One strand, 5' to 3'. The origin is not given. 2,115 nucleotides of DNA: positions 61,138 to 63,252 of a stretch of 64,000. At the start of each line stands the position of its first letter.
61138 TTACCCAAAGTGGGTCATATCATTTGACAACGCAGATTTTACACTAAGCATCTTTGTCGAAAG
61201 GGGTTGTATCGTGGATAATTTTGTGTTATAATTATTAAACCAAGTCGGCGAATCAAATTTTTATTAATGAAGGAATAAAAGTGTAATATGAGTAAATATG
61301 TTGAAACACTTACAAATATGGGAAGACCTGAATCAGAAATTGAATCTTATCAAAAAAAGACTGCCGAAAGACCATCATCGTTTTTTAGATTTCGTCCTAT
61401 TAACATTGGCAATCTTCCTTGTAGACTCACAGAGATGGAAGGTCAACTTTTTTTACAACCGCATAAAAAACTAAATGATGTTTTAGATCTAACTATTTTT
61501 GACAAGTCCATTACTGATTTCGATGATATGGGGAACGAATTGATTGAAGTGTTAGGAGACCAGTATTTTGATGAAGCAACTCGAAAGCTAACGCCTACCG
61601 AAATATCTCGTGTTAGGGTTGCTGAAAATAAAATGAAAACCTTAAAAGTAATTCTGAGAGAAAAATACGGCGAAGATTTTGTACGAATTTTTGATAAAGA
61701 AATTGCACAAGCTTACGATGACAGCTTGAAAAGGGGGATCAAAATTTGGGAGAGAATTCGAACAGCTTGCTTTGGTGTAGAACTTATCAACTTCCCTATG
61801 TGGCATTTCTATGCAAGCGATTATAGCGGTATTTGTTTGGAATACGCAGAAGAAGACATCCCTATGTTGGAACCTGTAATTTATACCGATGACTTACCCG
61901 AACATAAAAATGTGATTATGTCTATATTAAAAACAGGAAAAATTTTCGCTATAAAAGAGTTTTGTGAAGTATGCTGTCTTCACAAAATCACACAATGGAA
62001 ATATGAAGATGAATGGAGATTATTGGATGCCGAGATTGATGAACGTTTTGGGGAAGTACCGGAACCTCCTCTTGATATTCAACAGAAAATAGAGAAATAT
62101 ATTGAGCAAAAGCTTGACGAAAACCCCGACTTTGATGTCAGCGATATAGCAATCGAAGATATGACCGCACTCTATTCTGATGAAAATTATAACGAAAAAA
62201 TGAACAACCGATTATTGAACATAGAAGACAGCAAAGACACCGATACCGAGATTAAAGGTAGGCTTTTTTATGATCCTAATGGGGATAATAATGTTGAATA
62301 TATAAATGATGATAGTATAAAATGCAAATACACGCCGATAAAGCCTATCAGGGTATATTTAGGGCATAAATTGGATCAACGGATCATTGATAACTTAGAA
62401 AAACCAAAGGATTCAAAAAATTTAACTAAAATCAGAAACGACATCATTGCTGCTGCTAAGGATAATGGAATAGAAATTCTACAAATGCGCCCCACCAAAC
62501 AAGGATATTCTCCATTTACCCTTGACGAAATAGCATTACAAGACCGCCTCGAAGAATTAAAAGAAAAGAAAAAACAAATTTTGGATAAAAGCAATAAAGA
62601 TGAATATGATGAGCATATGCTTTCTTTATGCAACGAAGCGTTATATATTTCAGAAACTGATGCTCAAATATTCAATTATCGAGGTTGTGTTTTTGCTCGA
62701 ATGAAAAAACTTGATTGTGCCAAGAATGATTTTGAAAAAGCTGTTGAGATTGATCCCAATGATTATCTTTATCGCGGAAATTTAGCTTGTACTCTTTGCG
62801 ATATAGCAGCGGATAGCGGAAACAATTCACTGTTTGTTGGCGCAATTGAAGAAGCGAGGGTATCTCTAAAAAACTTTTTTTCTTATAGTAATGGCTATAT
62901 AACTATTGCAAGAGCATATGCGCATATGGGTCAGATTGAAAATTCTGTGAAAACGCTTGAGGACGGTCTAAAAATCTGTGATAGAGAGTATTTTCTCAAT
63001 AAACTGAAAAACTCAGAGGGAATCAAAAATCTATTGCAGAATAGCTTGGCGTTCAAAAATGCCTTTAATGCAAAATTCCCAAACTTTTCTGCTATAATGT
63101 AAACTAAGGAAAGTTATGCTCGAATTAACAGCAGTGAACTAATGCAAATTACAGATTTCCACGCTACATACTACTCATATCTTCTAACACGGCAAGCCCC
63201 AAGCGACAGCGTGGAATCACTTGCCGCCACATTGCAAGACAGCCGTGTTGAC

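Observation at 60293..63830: Decayed integrated element beside tRNA-Lys(UUU): IS fragment, AT-rich TPR gene, helicase stump, and a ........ motif array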

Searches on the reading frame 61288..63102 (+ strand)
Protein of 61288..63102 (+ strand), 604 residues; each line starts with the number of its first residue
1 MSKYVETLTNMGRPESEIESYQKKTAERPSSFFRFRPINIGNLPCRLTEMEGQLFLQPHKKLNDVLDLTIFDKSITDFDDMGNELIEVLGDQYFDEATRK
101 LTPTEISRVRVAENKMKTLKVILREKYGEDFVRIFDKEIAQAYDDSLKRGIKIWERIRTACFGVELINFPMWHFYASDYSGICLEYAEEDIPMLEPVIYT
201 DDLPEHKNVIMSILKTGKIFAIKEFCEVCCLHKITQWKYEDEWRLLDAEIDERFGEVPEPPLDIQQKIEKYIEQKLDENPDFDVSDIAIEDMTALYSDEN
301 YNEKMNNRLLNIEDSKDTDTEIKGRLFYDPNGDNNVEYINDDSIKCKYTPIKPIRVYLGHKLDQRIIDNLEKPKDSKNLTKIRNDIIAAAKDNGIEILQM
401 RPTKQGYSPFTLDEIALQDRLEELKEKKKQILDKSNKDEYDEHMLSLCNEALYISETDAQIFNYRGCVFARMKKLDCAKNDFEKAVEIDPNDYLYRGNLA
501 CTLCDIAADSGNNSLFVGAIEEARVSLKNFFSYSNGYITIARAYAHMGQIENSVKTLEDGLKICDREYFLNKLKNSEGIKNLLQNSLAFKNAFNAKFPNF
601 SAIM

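Call 7: search_protein_families(library=pfam, proteins=[window:61288-63102:+], max_evalue=0.1)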
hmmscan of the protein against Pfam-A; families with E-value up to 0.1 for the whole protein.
window:61288-63102:+ (604 aa): 9 families
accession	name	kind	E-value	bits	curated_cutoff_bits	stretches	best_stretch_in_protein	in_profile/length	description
PF13181.12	TPR_8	-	1.9e-08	34.3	25.7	1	465-492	7-34/34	Tetratricopeptide repeat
PF00515.34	TPR_1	-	1.5e-06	28.2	27.8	1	459-492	1-34/34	Tetratricopeptide repeat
PF07719.23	TPR_2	-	1.8e-06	28.1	27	1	459-492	1-34/34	Tetratricopeptide repeat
PF13431.12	TPR_17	-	3.4e-06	27.3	24.4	1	482-504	2-24/34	Tetratricopeptide repeat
PF11185.13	DUF2971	-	0.0027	19.5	22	1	171-245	1-89/89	Protein of unknown function (DUF2971)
PF13428.12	TPR_14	-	0.0093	17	23.5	0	536-565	3-32/44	Tetratricopeptide repeat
PF13414.12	TPR_11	-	0.033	14.3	26.8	0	473-492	8-27/42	TPR repeat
PF09963.14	DUF2197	-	0.084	13.6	22.2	0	335-371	10-46/56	Uncharacterized protein conserved in bacteria (DUF2197)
PF16021.10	PDCD7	-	0.09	12.4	27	0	85-175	171-255/306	Programmed cell death protein 7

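Call 9: find_encoding_contigs(protein=window:61288-63102:+, flank=10000, max_places=10)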
Protein window:61288-63102:+ (604 aa): no gene with exactly this product is on record in the collection.

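Call 19: search_protein_families(library=padloc, proteins=[window:61288-63102:+], max_evalue=0.1)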
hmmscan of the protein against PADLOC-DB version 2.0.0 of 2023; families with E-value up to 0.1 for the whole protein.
window:61288-63102:+ (604 aa): 4 families
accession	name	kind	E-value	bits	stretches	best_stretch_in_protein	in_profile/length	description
PDLC04990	PDC-S31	-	1.6e-18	65.5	1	27-253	5-205/259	-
PDLC04991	PDC-S31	-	6.9e-11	40.2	1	142-249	50-148/208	-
PDLC04992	PDC-S31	-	7.8e-09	33.6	1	156-253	56-164/220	-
PDLC04994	PDC-S31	-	1.1e-08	32.8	1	52-248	37-207/273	-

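Call 20: search_protein_families(library=ncbifam, proteins=[window:61288-63102:+], max_evalue=0.1)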
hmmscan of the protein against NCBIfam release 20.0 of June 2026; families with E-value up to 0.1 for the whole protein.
window:61288-63102:+ (604 aa): 6 families
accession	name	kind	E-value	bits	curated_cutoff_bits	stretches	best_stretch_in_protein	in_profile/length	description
NF040959.1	MamA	equivalog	0.00015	21.3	200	1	439-500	120-180/204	magnetosome protein MamA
NF047558.1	TPR_END_plus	domain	0.00064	19.6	32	0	539-564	4-29/56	TPR end-of-group domain-containing protein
TIGR02521.1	type_IV_pilW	equivalog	0.00074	19.1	154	1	449-559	55-160/234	type IV pilus biogenesis/stability protein PilW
TIGR02917.1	PEP_TPR_lipo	equivalog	0.002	16.1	312.2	1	456-500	462-506/899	XrtA/PEP-CTERM system TPR-repeat protein PrsT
NF010349.0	PRK13777.1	equivalog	0.038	13.4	153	0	82-145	110-174/190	HTH-type transcriptional regulator Hpr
NF008391.2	PRK11189.1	equivalog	0.047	13.2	250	0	450-492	90-132/297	lipoprotein NlpI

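Call 30: find_homologous_proteins(query=window:61288-63102:+)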
Query window:61288-63102:+ (604 aa): 2 proteins with E <= 0.001 among 8000 candidates.
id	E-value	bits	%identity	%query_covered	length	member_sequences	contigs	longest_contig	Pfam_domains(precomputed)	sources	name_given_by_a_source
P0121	0.0e+0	1377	100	100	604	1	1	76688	PF13431.13,PF00515.35,PF13181.13,PF07719.24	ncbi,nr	ncbi:MAG: DUF2971 domain-containing protein [Oscillospiraceae bacterium]|nr:DUF2971 domain-containin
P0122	3.7e-110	387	41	77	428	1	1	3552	PF13431.13,PF00515.35,PF11185.14,PF07719.24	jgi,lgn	jgi:tetratricopeptide (TPR) repeat protein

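Call 60: search_protein_representatives(protein=window:61288-63102:+)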
Query: 604 residues. Proteins with E-value up to 0.001 (for the whole library): 2274; up to 1e-10: 90; up to 1e-30: 6. The best 150 are listed.
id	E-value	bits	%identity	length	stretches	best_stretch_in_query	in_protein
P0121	0.0e+00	1377.2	100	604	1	1-604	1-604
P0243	4.6e-163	560.5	49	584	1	1-601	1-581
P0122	1.2e-110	387.4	48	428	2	350-598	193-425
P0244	1.1e-61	225.7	37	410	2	331-594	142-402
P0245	1.1e-34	136.6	29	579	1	6-566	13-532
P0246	3.1e-33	131.8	52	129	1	2-123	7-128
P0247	6.7e-28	114.2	32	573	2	4-254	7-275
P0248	1.7e-25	106.2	28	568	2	4-274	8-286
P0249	5.0e-25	104.7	36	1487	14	449-499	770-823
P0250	9.4e-25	103.8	33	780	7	448-522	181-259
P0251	9.2e-24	100.5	26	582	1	7-580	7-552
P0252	2.5e-23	99.1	32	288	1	4-251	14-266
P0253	3.6e-23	98.6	26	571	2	3-287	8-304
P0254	7.2e-22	94.3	37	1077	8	442-492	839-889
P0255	5.7e-21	91.3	32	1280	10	445-492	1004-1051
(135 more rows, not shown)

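Call 62: search_solved_structures(query=A2, max_evalue=1)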
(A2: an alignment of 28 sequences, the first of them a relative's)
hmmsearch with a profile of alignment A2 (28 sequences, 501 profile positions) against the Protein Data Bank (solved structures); distinct sequences matched with E-value up to 1: 291 (the best 60 are shown).
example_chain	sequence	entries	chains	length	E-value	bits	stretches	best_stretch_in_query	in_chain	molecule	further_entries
9qhb_A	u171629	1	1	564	2.6e-80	273.9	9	350-463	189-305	Engineered tetratricopeptide repeat protein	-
7ntf_A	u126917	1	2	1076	9.5e-41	143.4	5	349-447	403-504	Isoform 1 of UDP-N-acetylglucosamine--peptide N-acetylglucosaminyltransferase 110 kDa subu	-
7yeh_B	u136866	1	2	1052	4.2e-40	141.3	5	349-447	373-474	UDP-N-acetylglucosamine--peptide N-acetylglucosaminyltransferase 110 kDa subunit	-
7yea_A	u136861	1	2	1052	6e-40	140.8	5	349-447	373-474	UDP-N-acetylglucosamine--peptide N-acetylglucosaminyltransferase 110 kDa subunit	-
1w3b_A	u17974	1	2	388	5.3e-35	124.4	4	385-484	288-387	UDP-N-ACETYLGLUCOSAMINE--PEPTIDE N-ACETYLGLUCOSAMINYLTRANSFERASE 110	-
6eou_A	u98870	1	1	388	1.4e-34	123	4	385-484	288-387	UDP-N-acetylglucosamine--peptide N-acetylglucosaminyltransferase 110 kDa subunit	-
8bu0_A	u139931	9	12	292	1.2e-31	113.3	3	361-463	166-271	Consensus tetratricopeptide repeat protein | Crystal structure of an 8-repeat consensus TPR superhelix with Zinc. | Monomer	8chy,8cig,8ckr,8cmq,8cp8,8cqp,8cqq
9qhc_A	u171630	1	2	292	5.7e-29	104.5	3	362-461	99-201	Engineered tetratricopeptide repeat protein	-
7kw7_E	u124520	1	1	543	7.9e-24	87.6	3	320-449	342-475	Stress-induced-phosphoprotein 1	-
7y4i_A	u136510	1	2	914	5.8e-20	74.8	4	376-464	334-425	Probable UDP-N-acetylglucosamine--peptide N-acetylglucosaminyltransferase SPINDLY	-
8dtf_A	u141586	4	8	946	7.1e-20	74.6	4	376-464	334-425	Probable UDP-N-acetylglucosamine--peptide N-acetylglucosaminyltransferase SPINDLY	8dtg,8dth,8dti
7obi_A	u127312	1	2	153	1.2e-18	70.5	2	376-457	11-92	CTPR-rv4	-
8fwd_1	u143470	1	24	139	1.5e-16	63.6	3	358-429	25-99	O43-rpxdoc-EK1_B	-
7qdr_B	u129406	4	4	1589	5.1e-16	61.8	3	332-417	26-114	Tetratricopeptide repeat protein 37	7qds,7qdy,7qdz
8cus_A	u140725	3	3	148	5.5e-16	61.7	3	377-432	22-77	I432-1(NaCl) Chain A | I432-1(Imd) Chain A | I432-1-X3 Chain A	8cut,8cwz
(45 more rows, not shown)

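Call 73: predict_structure(alignment_id=A2)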
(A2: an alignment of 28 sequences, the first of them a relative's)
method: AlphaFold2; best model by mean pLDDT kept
length: 604 residues; sequences in the alignment: 28
mean_pLDDT: 86.1   pTM: 0.76
mean pLDDT of the five models: 86.1, 83.8, 83.5, 83.4, 83.2
residues with pLDDT >= 90: 371; 70-90: 139; 50-70: 64; < 50: 30
segments of 3 or more residues with pLDDT < 50: 251-257, 313-320, 334-347
pLDDT, mean of each block of 10 residues (from residue 1): 83 94 96 94 89 87 74 72 87 81 93 93 94 88 82 82 96 94 96 93 88 80 84 94 82 49 80 92 76 68 62 47 68 44 51 97 72 58 94 98 95 93 96 97 98 96 98 98 98 98 97 97 98 97 98 98 95 94 96 90 58
secondary structure, 60 per line:
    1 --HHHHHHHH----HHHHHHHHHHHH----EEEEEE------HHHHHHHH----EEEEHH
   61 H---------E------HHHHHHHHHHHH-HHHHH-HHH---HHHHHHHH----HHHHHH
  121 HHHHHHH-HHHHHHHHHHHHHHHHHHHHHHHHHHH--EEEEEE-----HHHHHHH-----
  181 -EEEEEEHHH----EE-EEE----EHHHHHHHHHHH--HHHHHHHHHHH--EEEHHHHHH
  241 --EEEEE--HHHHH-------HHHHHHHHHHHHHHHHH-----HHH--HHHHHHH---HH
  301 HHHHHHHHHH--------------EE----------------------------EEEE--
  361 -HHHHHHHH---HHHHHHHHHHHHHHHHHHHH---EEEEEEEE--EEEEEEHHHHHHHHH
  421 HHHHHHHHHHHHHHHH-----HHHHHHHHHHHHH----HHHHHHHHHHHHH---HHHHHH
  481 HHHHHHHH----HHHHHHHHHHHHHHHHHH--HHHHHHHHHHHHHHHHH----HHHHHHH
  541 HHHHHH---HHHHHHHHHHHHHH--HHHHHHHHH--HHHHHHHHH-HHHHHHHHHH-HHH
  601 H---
elements in order: H3-10 H15-26 E31-36 H43-50 E55-58 H78-89 H91-95 H103-110 H115-127 H129-155 E158-163 H169-175 E182-187 E198-200 H206-216 H219-229 E232-234 H235-240 E243-247 H250-254 H262-278 H289-295 H299-310 E355-358 H362-369 H373-392 E396-403 E406-411 H412-436 H442-454 H459-471 H475-488 H493-510 H513-529 H534-546 H550-563 H566-574 H577-585 H587-596 H598-601

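Call 85: find_encoding_contigs(protein=P0122, flank=4000, max_places=3)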
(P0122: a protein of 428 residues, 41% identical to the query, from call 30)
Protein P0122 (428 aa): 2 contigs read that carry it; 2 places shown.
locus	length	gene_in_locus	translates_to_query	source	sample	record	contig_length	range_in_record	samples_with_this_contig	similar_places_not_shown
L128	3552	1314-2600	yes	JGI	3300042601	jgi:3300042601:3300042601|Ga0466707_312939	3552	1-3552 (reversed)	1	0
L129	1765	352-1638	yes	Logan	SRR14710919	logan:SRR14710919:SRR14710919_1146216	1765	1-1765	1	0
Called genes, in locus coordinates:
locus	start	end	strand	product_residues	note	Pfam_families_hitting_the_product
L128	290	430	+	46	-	-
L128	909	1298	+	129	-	-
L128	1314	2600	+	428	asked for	PF11185:DUF2971 (faint), PF00515:TPR_1 (faint), PF07719:TPR_2 (faint), PF13431:TPR_17 (faint)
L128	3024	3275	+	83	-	PF14384:BrnA_antitoxin (weak)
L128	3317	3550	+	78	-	?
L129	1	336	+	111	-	?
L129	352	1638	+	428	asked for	PF11185:DUF2971 (faint), PF00515:TPR_1 (faint), PF07719:TPR_2 (faint), PF13431:TPR_17 (faint)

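Call 90: fold_search(model_id=the predicted structure, library=pdb)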
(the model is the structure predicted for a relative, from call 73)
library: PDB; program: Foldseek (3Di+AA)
matches with E <= 10: 1557; with E <= 0.001: 173
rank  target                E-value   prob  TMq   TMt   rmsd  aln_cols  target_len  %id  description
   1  9gzg_A                7.4e-06  1.00  0.22  0.78   3.7       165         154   15  Crystal structure of CTPR4E4 mutant (released 2025-10-15)
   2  1w3b_B                9.6e-06  1.00  0.24  0.37  12.3       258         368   15  The superhelical TPR domain of O-linked GlcNAc transferase reveals structural similarities to importin alpha. (released 2004-09-09)
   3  4n39_A                2.5e-05  1.00  0.21  0.18   6.6       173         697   16  Crystal structure of human O-GlcNAc transferase bound to a peptide from HCF-1 pro-repeat 2 (11-26) (released 2014-01-01)
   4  6b85_A                2.7e-05  1.00  0.23  0.60  14.5       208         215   14  Crystal structure of transmembrane protein TMHC4_R (released 2018-03-14)
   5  5a01_A                2.8e-05  1.00  0.21  0.19   6.7       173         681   16  O-GlcNAc transferase from Drososphila melanogaster (released 2016-04-27)
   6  1w3b_A                3.2e-05  1.00  0.17  0.23  14.4       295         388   16  The superhelical TPR domain of O-linked GlcNAc transferase reveals structural similarities to importin alpha. (released 2004-09-09)
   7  9pkq_B                3.3e-05  1.00  0.23  0.28  11.0       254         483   14  Structure of the cytoplasmic domain of unliganded human Tom70, open and closed conformations (released 2026-03-18)
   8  6ibo_A                3.5e-05  1.00  0.21  0.18   6.8       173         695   16  Catalytic deficiency of O-GlcNAc transferase leads to X-linked intellectual disability (released 2019-07-24)
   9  8chy                  3.5e-05  1.00  0.22  0.46  11.4       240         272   14  Crystal structure of an 8-repeat consensus TPR superhelix with Zinc. (released 2024-02-21)
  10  6eou                  3.6e-05  1.00  0.16  0.25  13.6       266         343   16  O-GlcNAc transferase TPR domain with the intellectual disability associated mutation L254F (released 2018-05-09)
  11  8cm9_B                3.8e-05  1.00  0.21  0.18   6.9       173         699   16  Structure of human O-GlcNAc transferase in complex with UDP and tP11 (released 2023-10-04)
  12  9qhc_B                4.1e-05  1.00  0.23  0.48  10.9       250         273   15  Crystal structure of 8-repeat CTPR protein with eliminated coordination sites (released 2025-10-22)
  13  6tka_AAA              4.3e-05  1.00  0.21  0.18   6.6       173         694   16  Crystal structure of human O-GlcNAc transferase bound to substrate 7 and a peptide from HCF-1 pro-repeat 2 (11-26) (released 2020-03-04)
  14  8fe7_A                4.5e-05  1.00  0.21  0.18   6.7       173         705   16  Crystal structure of human O-GlcNAc transferase (OGT) in complex with an exosite-binding peptide (SMG9) and UDP-GlcNAc (released 2023-08-09)
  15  7obi_B                4.9e-05  1.00  0.20  0.85   2.5       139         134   17  Consensus tetratricopeptide repeat protein type RV4 (released 2022-02-23)
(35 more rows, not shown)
